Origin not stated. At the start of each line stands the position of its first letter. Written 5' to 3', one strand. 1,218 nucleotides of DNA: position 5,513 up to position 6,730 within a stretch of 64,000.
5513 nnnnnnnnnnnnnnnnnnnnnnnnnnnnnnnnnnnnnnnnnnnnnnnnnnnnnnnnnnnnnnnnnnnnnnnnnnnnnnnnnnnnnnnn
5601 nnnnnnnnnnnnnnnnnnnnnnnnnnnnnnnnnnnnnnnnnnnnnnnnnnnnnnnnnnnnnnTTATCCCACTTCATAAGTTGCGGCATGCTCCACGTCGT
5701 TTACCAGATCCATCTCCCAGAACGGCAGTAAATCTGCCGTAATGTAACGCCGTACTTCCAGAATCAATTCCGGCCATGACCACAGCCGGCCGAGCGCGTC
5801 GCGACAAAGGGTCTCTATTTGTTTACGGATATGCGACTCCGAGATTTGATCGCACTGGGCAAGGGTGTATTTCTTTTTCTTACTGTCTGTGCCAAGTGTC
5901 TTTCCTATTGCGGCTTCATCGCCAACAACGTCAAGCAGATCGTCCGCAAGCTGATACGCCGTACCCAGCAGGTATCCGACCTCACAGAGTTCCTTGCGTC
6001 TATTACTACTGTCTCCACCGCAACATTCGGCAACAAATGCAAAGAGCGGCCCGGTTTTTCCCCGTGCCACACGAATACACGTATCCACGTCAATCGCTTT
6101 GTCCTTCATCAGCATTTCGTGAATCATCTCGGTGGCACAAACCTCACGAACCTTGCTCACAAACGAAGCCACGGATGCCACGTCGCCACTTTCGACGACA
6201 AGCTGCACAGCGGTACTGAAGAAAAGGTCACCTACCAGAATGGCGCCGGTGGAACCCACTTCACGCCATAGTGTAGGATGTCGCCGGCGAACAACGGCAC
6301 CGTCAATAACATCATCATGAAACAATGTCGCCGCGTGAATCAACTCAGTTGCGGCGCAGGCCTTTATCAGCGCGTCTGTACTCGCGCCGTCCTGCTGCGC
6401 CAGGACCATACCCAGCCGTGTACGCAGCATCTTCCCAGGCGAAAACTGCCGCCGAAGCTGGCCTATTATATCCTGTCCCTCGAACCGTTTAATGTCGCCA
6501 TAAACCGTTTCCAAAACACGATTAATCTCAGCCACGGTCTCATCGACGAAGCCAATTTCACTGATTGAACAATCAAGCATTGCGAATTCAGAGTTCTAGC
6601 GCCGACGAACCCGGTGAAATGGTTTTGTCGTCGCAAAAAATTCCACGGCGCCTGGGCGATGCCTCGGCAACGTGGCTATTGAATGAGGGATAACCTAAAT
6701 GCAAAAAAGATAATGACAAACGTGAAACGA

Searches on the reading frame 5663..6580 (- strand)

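Call 62: search_protein_families(library=pfam, proteins=[window:5663-6580:-], max_evalue=0.0001)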
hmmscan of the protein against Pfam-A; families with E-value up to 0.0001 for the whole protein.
window:5663-6580:- (305 aa): 1 family
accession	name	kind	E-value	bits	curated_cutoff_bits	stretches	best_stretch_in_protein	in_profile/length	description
PF00348.22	polyprenyl_synt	-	3.6e-40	138.2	27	1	47-257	14-232/251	Polyprenyl synthetase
